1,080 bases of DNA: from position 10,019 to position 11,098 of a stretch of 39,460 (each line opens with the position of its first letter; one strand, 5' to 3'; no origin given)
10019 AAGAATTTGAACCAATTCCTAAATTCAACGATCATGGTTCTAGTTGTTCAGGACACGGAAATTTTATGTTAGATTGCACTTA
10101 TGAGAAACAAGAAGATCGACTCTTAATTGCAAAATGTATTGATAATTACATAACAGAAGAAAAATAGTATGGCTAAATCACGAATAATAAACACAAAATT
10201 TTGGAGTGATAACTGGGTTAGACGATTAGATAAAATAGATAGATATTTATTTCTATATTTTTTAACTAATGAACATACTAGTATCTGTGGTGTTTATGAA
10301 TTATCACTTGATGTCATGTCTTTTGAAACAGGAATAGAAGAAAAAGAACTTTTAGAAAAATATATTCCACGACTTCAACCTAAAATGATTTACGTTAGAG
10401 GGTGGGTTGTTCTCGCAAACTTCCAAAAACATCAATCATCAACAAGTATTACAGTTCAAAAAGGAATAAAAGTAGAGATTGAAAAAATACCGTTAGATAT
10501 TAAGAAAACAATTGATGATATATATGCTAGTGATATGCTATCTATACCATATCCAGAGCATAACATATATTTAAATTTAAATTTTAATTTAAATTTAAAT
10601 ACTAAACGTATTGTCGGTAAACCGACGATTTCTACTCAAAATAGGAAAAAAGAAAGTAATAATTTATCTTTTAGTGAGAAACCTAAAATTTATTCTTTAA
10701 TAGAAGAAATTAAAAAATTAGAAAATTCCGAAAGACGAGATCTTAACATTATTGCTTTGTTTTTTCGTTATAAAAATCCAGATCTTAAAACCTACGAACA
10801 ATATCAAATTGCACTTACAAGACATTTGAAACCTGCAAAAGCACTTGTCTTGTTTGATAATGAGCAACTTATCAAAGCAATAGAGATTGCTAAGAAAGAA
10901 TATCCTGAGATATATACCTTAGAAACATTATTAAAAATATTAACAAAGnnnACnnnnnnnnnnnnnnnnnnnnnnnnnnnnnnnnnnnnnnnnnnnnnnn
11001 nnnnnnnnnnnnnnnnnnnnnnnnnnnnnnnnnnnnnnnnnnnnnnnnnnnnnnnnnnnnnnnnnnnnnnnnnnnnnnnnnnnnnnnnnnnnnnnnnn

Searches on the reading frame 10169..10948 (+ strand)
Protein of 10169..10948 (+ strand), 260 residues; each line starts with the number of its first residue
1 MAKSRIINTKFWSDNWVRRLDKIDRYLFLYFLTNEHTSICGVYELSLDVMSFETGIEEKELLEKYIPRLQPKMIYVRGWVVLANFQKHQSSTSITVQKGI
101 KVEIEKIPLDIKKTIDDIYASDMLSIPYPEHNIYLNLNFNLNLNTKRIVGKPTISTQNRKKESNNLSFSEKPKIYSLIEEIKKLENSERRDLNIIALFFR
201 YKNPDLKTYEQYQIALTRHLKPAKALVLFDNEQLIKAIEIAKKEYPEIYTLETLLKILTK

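Call 26: search_protein_families(library=pfam, proteins=[window:10169-10948:+], max_evalue=0.01)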
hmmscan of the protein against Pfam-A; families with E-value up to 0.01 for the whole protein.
window:10169-10948:+ (260 aa): 0 families

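Call 94: search_protein_families(library=phrogs, proteins=[window:10169-10948:+], max_evalue=0.001)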
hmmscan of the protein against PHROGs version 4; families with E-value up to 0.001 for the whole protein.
window:10169-10948:+ (260 aa): 3 families
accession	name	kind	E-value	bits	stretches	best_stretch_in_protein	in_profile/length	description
phrog_1701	-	DNA, RNA and nucleotide metabolism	3.3e-13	51.1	1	1-108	1-114/323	DnaD-like helicase loader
phrog_6251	-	DNA, RNA and nucleotide metabolism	1.8e-10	41.8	1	1-67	1-71/284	replisome organizer DnaA-like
phrog_25711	-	unknown function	4.6e-05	24.7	1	2-102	4-108/164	-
